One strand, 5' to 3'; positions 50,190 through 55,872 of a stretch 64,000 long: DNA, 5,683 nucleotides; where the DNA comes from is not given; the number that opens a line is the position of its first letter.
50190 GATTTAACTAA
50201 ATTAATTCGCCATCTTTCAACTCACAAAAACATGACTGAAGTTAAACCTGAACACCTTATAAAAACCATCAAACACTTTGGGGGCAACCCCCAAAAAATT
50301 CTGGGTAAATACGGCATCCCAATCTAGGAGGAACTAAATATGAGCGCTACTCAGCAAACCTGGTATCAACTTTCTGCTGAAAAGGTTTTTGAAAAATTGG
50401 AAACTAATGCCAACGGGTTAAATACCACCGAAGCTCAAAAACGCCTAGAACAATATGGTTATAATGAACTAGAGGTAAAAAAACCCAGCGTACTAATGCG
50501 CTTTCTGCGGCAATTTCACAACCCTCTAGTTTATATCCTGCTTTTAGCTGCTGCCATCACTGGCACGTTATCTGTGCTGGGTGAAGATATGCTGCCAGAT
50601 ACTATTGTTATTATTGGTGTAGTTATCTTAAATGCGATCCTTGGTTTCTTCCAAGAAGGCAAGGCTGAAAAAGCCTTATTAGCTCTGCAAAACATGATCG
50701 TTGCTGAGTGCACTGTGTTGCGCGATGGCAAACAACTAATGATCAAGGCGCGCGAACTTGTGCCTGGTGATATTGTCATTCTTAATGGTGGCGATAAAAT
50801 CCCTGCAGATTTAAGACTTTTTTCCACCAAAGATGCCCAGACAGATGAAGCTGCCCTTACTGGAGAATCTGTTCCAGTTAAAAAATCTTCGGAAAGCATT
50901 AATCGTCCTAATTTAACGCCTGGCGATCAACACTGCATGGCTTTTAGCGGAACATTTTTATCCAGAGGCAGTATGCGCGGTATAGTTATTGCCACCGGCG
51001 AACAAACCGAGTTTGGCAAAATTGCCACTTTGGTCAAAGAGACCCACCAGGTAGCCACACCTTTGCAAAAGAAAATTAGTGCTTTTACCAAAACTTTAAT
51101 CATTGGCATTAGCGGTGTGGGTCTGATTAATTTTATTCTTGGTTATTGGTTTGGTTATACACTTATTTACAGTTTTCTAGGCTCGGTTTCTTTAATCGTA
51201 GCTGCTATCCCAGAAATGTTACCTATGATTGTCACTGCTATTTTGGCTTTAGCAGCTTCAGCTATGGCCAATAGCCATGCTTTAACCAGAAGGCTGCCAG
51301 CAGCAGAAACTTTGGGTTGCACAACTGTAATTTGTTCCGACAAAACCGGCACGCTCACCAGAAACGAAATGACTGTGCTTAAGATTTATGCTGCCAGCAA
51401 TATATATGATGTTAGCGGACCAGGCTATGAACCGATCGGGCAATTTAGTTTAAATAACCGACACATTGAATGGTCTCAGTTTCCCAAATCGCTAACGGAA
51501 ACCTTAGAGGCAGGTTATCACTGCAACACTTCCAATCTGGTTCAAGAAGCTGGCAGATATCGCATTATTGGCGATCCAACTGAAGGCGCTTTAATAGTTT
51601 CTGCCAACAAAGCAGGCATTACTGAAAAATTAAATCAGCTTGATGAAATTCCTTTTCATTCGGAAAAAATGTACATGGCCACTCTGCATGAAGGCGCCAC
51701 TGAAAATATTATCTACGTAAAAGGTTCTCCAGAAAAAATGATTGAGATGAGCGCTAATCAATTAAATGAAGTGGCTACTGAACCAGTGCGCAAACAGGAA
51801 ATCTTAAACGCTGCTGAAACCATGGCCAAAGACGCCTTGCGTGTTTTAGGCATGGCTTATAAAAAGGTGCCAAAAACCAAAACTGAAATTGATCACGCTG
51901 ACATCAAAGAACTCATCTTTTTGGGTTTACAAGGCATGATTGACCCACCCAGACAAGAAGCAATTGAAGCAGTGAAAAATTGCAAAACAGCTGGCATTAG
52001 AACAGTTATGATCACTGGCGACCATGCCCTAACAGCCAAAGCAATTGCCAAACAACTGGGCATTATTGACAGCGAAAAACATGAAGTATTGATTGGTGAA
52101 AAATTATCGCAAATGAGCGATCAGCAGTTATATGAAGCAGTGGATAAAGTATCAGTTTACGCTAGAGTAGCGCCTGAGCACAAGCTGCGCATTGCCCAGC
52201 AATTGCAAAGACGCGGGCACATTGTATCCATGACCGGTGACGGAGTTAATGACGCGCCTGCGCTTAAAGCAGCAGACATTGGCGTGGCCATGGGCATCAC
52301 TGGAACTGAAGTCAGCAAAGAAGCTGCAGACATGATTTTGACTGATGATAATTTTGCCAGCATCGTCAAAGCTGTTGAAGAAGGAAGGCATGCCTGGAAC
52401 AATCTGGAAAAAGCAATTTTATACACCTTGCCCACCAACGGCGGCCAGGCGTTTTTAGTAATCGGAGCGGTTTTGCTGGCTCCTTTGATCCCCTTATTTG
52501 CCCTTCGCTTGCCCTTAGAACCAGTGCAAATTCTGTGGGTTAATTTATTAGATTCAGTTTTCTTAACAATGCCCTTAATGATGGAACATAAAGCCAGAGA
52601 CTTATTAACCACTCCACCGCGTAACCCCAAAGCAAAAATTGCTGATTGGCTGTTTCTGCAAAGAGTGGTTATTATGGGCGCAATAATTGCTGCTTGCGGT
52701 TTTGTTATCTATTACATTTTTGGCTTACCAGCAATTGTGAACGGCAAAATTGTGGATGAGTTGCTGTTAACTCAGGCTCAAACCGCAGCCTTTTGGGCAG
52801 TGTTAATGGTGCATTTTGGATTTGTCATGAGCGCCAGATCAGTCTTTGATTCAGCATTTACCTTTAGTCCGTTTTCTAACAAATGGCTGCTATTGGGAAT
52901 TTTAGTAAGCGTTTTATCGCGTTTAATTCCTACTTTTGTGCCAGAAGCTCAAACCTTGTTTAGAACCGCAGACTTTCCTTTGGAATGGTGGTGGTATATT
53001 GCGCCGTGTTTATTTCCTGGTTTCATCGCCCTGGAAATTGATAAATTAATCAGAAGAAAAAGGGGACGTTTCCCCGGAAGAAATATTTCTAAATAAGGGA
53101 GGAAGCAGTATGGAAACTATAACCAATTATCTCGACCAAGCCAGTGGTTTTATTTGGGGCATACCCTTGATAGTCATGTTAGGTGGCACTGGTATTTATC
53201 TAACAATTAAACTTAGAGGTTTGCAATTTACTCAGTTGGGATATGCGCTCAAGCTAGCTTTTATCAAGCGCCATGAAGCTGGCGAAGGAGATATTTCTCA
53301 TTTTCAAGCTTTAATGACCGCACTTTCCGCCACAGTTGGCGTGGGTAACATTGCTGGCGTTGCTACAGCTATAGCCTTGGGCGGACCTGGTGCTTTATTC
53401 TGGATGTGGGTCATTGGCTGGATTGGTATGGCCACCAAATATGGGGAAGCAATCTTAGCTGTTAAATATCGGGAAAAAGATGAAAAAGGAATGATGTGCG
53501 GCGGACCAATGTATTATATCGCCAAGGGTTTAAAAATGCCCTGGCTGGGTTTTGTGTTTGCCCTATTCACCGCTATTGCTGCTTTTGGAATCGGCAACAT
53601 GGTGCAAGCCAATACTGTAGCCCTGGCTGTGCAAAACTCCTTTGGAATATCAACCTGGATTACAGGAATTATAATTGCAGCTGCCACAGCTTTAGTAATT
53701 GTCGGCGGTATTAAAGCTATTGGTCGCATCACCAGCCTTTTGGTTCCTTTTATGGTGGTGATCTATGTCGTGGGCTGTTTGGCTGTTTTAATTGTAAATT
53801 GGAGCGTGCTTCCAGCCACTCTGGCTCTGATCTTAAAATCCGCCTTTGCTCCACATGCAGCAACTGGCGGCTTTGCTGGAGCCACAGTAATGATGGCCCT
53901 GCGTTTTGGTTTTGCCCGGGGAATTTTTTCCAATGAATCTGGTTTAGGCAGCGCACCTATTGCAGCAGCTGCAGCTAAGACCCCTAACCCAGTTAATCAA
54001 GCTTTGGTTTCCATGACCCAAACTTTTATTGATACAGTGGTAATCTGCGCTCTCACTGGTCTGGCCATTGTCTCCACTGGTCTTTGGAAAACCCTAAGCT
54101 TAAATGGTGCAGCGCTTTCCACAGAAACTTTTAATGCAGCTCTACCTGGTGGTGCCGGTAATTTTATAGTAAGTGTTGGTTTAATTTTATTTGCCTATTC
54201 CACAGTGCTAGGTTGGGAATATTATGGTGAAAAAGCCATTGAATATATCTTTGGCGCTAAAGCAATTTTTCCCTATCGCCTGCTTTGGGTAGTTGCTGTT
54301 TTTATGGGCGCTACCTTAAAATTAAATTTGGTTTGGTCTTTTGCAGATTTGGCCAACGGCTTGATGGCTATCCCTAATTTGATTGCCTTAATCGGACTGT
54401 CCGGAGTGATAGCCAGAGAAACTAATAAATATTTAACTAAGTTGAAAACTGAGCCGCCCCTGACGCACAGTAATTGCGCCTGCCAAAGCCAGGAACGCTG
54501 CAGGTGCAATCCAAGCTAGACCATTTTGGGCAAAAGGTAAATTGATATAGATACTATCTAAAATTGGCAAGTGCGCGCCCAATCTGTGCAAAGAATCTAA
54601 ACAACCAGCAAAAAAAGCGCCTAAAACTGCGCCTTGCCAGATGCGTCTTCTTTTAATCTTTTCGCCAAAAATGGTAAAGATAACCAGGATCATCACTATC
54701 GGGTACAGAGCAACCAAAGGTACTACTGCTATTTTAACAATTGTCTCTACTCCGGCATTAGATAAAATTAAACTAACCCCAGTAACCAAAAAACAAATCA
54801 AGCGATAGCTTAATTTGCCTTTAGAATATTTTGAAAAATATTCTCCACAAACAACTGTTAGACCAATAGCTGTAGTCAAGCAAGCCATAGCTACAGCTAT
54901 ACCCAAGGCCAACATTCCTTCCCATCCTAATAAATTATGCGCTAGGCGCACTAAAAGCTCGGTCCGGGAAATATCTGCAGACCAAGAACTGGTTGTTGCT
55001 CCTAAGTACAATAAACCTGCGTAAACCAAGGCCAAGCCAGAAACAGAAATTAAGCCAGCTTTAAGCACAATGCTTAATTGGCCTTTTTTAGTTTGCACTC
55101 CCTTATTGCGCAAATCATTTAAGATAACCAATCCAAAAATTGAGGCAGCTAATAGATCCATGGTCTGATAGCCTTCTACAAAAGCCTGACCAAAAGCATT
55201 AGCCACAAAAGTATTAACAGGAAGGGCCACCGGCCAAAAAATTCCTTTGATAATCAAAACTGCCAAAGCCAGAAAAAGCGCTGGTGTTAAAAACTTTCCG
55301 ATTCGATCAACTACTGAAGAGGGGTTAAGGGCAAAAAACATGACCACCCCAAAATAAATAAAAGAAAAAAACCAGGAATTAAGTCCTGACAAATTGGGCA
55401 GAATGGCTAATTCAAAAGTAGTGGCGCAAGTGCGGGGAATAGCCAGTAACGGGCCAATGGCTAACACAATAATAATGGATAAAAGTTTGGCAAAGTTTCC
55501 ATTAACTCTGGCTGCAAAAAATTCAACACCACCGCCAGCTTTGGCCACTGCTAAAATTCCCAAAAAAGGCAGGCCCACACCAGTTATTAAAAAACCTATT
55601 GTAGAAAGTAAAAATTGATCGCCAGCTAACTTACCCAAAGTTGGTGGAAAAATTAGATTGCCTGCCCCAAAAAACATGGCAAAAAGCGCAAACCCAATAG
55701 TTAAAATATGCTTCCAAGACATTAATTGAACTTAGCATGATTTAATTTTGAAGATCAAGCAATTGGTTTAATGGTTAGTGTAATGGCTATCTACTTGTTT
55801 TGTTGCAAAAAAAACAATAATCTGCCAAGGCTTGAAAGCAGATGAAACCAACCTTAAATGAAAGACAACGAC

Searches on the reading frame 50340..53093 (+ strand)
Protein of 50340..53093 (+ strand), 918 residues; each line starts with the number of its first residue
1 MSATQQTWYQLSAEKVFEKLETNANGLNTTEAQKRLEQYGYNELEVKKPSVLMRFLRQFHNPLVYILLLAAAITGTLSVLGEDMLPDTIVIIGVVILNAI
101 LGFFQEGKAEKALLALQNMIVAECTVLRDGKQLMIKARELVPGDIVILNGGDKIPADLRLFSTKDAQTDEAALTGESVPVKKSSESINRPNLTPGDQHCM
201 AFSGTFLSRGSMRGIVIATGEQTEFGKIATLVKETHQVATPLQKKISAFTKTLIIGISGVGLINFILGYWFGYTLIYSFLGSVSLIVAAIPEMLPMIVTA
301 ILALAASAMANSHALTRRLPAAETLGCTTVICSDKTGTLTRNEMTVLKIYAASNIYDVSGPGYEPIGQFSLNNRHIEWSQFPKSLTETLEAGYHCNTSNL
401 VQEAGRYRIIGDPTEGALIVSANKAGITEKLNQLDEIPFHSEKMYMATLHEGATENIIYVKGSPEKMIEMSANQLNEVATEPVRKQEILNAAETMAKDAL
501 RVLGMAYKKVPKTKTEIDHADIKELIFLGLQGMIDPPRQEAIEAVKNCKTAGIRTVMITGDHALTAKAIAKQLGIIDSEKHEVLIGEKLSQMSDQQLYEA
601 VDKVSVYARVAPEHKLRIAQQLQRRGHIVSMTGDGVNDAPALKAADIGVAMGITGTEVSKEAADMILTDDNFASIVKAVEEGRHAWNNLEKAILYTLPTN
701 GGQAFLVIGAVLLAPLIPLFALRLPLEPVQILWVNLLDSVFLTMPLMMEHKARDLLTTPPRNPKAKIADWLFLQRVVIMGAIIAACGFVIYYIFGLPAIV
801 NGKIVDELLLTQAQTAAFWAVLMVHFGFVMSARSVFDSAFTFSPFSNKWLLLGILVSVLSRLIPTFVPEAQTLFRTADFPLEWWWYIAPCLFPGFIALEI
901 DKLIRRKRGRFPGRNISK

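Call 50: search_protein_families(library=pfam, proteins=[window:50340-53093:+], max_evalue=0.0001)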
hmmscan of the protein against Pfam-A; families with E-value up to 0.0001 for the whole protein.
window:50340-53093:+ (918 aa): 7 families
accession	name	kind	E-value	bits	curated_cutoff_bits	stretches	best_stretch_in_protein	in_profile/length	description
PF00122.25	E1-E2_ATPase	-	4.4e-50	170.2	28.1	1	119-311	2-180/181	E1-E2 ATPase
PF00689.26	Cation_ATPase_C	-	2.9e-34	118.8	27.3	1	724-904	2-175/175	Cation transporting ATPase, C-terminus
PF00690.31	Cation_ATPase_N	-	1.3e-22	79.6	20.4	1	8-73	1-68/69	Cation transporter/ATPase, N-terminus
PF00702.32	Hydrolase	-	2.6e-20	74.1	26.4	1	330-646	3-191/191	haloacid dehalogenase-like hydrolase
PF13246.12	Cation_ATPase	-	1.3e-13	51.2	21.7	1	395-470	3-87/91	Cation transport ATPase (P-type)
PF08282.18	Hydrolase_3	-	5.3e-07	30.1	20.9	0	618-678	195-254/255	haloacid dehalogenase-like hydrolase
PF12710.13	HAD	-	9e-06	26.7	27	1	516-643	67-189/189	haloacid dehalogenase-like hydrolase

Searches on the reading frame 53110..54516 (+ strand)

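Call 50: search_protein_families(library=pfam, proteins=[window:53110-54516:+], max_evalue=0.0001)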
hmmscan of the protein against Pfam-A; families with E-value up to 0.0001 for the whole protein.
window:53110-54516:+ (469 aa): 1 family
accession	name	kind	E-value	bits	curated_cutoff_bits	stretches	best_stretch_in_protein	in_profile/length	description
PF01235.23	Na_Ala_symp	-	9e-143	476.7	24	1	53-448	4-386/392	Sodium:alanine symporter family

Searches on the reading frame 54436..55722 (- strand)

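Call 50: search_protein_families(library=pfam, proteins=[window:54436-55722:-], max_evalue=0.0001)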
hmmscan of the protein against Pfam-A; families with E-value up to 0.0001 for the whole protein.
window:54436-55722:- (429 aa): 1 family
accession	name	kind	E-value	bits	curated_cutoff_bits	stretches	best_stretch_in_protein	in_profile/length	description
PF05525.19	Branch_AA_trans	-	7.3e-120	401.2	22.3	1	4-418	3-425/429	Branched-chain amino acid transport protein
